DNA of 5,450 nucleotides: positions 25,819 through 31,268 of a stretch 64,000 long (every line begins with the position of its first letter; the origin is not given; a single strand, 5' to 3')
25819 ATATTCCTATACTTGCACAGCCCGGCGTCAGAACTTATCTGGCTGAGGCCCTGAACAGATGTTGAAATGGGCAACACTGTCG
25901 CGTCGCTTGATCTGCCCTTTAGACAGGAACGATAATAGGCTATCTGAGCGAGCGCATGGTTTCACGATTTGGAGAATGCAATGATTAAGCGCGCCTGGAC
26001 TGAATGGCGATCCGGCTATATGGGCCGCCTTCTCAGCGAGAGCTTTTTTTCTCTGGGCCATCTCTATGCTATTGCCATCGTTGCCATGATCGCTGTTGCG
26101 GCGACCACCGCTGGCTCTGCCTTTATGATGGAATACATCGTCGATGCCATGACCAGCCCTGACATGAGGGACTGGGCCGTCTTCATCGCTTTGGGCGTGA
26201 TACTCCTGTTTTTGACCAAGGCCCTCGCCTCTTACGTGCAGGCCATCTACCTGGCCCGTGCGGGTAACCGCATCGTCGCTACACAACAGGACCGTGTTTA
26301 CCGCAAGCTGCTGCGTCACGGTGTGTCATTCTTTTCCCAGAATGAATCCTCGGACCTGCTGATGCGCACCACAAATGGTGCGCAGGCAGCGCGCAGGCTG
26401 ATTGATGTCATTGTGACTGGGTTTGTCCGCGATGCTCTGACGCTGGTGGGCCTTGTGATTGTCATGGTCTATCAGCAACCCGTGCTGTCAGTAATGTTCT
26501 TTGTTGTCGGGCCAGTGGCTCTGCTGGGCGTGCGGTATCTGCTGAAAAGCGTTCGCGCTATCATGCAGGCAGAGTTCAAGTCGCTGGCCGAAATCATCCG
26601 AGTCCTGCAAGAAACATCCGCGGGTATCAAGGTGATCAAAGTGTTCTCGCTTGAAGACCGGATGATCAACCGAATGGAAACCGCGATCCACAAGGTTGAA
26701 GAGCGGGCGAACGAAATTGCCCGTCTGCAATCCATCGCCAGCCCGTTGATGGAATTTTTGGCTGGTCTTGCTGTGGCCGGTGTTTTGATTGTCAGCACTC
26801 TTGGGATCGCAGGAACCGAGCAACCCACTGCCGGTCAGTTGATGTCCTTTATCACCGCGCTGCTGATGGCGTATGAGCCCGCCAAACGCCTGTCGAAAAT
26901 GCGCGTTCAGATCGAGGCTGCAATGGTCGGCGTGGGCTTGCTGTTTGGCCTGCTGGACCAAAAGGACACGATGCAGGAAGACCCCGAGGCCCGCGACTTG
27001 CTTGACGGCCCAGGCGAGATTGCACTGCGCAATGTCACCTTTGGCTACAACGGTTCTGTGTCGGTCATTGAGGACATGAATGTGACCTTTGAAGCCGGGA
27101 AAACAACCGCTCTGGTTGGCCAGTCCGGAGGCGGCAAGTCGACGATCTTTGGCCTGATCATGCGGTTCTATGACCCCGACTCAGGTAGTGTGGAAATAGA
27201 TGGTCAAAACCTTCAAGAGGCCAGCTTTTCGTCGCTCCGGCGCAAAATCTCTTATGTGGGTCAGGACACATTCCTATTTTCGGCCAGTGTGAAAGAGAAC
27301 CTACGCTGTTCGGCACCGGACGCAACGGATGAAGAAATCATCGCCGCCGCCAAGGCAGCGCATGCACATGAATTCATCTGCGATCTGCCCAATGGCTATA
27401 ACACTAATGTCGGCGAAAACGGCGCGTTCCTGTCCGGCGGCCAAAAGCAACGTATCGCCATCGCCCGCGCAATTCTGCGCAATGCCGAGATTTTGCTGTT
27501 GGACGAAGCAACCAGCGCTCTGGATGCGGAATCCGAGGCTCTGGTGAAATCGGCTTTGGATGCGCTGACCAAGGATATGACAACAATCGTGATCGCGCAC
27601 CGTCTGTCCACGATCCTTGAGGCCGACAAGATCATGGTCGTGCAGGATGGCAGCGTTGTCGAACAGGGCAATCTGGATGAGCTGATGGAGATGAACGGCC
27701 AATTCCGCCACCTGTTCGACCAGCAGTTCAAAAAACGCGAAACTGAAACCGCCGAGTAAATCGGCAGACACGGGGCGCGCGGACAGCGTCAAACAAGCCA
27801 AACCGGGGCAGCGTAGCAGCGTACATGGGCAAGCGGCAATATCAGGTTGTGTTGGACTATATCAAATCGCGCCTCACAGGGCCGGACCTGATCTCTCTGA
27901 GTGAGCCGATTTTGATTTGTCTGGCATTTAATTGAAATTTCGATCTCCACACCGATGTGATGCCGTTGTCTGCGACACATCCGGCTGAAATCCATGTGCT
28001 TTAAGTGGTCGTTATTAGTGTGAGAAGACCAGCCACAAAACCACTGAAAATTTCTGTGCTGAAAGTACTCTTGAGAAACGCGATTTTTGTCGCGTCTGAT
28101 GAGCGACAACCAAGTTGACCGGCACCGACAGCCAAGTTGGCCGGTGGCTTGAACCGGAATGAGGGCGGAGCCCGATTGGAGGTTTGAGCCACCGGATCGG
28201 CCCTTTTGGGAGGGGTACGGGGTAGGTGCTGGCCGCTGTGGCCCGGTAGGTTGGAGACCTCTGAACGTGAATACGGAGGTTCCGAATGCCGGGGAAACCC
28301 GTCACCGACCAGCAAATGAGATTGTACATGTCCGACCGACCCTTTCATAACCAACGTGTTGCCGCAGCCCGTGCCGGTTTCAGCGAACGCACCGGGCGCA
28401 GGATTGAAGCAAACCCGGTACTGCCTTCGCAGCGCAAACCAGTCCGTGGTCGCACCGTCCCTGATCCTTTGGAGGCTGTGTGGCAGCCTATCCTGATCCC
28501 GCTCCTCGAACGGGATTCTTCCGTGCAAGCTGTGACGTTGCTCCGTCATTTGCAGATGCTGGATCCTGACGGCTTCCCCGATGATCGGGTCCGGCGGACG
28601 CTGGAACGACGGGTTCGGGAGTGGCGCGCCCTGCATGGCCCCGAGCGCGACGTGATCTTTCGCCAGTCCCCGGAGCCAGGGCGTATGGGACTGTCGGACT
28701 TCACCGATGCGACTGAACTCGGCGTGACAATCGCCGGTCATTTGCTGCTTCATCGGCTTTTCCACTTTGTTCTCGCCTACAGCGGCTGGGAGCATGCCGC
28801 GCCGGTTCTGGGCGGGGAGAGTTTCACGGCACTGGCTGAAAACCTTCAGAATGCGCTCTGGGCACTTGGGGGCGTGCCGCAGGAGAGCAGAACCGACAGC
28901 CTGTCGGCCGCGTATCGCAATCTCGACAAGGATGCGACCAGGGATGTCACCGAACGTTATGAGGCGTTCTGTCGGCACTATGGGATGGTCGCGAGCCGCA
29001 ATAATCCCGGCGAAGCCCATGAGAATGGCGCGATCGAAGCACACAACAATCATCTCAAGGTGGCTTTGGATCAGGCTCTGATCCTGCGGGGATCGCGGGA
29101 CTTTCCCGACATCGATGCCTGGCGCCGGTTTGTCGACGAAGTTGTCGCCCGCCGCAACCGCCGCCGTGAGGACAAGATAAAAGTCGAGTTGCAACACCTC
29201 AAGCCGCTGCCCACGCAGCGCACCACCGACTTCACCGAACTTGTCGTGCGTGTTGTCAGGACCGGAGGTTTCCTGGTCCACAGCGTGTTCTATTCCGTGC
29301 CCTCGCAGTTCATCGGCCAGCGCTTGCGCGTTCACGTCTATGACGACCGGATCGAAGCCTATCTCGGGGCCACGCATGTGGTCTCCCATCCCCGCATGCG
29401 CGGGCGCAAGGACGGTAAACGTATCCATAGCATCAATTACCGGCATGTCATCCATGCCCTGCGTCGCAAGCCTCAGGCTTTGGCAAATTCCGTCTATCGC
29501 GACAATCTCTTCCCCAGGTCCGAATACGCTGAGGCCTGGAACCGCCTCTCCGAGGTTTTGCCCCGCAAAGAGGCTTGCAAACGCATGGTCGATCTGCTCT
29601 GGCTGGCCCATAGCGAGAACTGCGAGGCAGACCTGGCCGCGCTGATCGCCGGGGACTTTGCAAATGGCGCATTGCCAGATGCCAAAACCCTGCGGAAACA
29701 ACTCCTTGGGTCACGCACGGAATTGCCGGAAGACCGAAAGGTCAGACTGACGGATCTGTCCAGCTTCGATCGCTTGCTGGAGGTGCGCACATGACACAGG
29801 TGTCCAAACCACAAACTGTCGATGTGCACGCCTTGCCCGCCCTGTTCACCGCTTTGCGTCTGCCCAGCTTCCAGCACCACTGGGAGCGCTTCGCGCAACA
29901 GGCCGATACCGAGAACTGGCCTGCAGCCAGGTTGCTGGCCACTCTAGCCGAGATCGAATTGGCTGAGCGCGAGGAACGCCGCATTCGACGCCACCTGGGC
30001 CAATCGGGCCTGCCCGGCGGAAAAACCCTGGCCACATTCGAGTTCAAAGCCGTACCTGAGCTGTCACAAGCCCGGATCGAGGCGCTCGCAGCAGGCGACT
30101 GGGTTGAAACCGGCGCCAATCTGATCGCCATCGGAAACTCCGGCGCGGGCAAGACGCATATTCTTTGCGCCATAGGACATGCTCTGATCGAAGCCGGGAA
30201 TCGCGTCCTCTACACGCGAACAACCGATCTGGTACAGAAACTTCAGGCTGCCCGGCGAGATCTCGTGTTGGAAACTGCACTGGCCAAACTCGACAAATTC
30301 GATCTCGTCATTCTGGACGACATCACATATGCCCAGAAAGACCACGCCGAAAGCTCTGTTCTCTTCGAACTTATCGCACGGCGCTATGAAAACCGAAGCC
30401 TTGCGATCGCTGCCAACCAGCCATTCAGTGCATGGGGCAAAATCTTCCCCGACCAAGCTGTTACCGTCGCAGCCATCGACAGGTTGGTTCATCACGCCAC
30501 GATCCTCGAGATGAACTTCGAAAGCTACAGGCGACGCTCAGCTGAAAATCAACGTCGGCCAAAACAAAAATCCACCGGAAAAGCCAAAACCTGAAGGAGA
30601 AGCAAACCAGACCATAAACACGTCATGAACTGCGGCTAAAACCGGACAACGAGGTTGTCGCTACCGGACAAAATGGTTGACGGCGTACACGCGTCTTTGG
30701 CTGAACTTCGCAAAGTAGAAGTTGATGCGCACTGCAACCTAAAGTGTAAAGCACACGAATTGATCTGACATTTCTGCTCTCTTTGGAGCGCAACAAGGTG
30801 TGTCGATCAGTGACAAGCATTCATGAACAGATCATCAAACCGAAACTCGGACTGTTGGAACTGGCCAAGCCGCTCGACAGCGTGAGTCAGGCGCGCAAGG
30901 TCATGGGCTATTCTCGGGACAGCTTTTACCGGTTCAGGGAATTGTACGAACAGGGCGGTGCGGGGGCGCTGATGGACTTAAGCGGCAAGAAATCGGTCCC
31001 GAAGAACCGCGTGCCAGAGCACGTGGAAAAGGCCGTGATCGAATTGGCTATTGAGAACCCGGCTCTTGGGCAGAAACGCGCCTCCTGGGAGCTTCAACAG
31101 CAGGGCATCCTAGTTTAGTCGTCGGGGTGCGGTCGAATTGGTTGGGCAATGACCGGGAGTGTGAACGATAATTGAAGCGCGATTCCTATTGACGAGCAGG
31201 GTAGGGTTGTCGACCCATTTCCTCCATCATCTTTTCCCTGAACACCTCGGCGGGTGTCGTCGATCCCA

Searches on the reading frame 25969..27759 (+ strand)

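Call 66: search_protein_families(library=ncbifam, proteins=[window:25969-27759:+], max_evalue=0.001)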
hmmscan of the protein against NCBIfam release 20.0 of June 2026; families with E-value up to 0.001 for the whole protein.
window:25969-27759:+ (596 aa): 187 families (the best 25 are shown)
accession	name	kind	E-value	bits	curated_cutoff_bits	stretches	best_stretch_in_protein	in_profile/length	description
TIGR02203.1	MsbA_lipidA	equivalog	2.7e-141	471.9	602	1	33-588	16-571/572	lipid A export permease/ATP-binding protein MsbA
TIGR02204.1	MsbA_rel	hypoth_equivalog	6.3e-123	411.4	780.4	1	33-587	20-576/576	ABC transporter, permease/ATP-binding protein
NF008381.0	PRK11176.1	equivalog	2e-117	393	867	1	34-588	28-581/582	lipid A ABC transporter ATP-binding protein/permease MsbA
NF045513.1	HepA_fam_ABC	equivalog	4.6e-112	375.4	725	1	47-586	73-609/610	heterocyst formation ABC transporter subunit HepA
NF052233.1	CphA_assoc_ABC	equivalog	3e-109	366.4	880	1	84-595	243-752/766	cyanophycin metabolism-associated ABC transporter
TIGR00958.1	3a01208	subfamily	1.3e-104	350.9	874.6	1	33-582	164-710/711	antigen peptide transporter 2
NF010178.0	PRK13657.1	equivalog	4.4e-103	345.7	733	1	34-594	22-578/588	glucan ABC transporter ATP-binding protein/ permease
TIGR01846.1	type_I_sec_HlyB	subfamily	3.8e-98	329.6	725.55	1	48-586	156-692/694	type I secretion system permease/ATPase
TIGR03796.1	NHLM_micro_ABC1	equivalog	3.2e-92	309.9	853.3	1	29-582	153-708/710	NHLP family bacteriocin export ABC transporter peptidase/permease/ATPase subunit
TIGR03797.1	NHLM_micro_ABC2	equivalog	4.4e-91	306.4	709.4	1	34-586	137-685/686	NHLP bacteriocin export ABC transporter permease/ATPase subunit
TIGR02857.1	CydD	equivalog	1.4e-85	288.3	435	1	32-558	5-529/529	thiol reductant ABC exporter subunit CydD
TIGR01192.1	chvA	subfamily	3e-82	277.1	585.4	1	34-584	22-568/585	glucan export ABC transporter ATP-binding protein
NF008055.0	PRK10789.1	equivalog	3.3e-81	273.5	845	1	32-586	17-571/590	SmdA family multidrug ABC transporter permease/ATP-binding protein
TIGR03375.1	type_I_sec_LssB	subfamily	4.8e-80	269.7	693.1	1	71-576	189-692/696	type I secretion system permease/ATPase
NF008056.1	PRK10790.1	equivalog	1.4e-79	268.2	746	1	35-591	27-580/584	SmdB family multidrug efflux ABC transporter permease/ATP-binding protein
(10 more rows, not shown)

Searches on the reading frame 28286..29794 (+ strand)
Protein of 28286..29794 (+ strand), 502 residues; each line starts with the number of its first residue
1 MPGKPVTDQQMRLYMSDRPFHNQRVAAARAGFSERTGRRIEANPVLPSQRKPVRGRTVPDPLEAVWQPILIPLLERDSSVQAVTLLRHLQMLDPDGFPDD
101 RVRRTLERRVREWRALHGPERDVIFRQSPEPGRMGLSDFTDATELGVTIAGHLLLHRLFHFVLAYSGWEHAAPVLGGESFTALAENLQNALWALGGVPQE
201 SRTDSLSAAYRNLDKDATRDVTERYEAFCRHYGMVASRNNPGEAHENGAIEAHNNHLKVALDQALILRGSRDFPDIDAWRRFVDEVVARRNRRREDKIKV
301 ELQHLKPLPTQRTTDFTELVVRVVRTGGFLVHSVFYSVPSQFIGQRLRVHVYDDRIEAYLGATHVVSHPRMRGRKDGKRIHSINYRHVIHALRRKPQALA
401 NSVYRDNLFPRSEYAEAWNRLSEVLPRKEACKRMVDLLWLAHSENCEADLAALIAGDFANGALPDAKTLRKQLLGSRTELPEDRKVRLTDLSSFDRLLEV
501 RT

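Call 66: search_protein_families(library=ncbifam, proteins=[window:28286-29794:+], max_evalue=0.001)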
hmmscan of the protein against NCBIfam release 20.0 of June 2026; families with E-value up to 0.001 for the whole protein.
window:28286-29794:+ (502 aa): 2 families
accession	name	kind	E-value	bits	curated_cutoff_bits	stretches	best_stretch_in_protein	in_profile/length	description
NF033546.1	transpos_IS21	equivalog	1.2e-60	205.6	160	1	21-310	9-294/294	IS21 family transposase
NF033577.2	transpos_IS481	equivalog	1.9e-05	24.4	224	1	22-294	15-270/284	IS481 family transposase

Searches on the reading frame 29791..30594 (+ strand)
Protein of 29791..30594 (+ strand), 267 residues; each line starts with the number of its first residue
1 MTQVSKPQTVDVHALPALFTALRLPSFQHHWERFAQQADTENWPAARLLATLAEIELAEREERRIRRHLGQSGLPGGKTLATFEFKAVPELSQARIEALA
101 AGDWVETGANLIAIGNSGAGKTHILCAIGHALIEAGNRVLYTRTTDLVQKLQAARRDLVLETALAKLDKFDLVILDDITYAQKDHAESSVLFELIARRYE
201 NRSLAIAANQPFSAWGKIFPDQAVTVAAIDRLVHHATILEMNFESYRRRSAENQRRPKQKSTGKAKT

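Call 66: search_protein_families(library=ncbifam, proteins=[window:29791-30594:+], max_evalue=0.001)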
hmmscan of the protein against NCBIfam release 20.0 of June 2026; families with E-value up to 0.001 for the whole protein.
window:29791-30594:+ (267 aa): 16 families
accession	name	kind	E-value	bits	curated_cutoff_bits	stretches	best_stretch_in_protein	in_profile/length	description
NF006038.0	PRK08181.1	subfamily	3.3e-110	367.6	317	1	6-263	4-262/271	transposase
NF038214.1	IS21_help_AAA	equivalog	1.4e-79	267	200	1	20-249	2-231/232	IS21-like element helper ATPase IstB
NF005098.0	PRK06526.1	subfamily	2.9e-53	181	296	1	17-259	18-261/266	transposase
NF006616.1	PRK09183.1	subfamily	4.4e-45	153.9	300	1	14-250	6-244/253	IS21-like element helper ATPase IstB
NF005304.0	PRK06835.1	equivalog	5.3e-17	61.9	215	1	107-253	182-326/330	ATP-binding protein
NF005992.0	PRK08116.1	subfamily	7.4e-15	54.8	189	1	107-255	113-260/269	hypothetical protein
NF009043.0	PRK12377.1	subfamily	3.1e-14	53.2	389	1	32-251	23-242/248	ATP-binding protein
NF005931.1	PRK07952.1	equivalog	5.8e-13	49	357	1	59-250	47-241/246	replicative helicase loader DnaC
TIGR00362.1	DnaA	equivalog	2.4e-12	46.7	343.9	1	110-202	139-233/437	chromosomal replication initiator protein DnaA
NF001154.0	PRK00149.3-3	equivalog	2.8e-12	46.3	410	1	113-203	155-249/462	chromosomal replication initiator protein DnaA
TIGR03420.1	DnaA_homol_Hda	equivalog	1.8e-11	44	194.8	1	96-216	26-138/226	DnaA regulatory inactivator Hda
NF006505.0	PRK08939.1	equivalog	1.3e-07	31.2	228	1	110-179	158-227/306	primosomal protein DnaI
NF005378.0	PRK06921.1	subfamily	2.3e-06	26.9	207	1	110-201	118-214/266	hypothetical protein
NF009087.0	PRK12422.1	equivalog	8.4e-05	21.9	657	1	114-192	147-225/455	chromosomal replication initiator protein DnaA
NF040713.1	ZapE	equivalog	0.0002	20.8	140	1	111-255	55-203/344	cell division protein ZapE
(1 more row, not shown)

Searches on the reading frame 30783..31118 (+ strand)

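Call 66: search_protein_families(library=ncbifam, proteins=[window:30783-31118:+], max_evalue=0.001)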
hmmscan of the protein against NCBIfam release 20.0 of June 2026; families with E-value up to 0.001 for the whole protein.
window:30783-31118:+ (111 aa): 3 families
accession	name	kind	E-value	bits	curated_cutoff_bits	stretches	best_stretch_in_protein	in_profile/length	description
NF033577.2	transpos_IS481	equivalog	3.1e-16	59.7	224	1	21-109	2-91/284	IS481 family transposase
NF033594.2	transpos_ISNCY_2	equivalog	0.00067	18.9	250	1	34-94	13-73/368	ISNCY family transposase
NF033545.0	transpos_IS630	equivalog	0.00074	19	100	1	33-106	14-83/299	IS630 family transposase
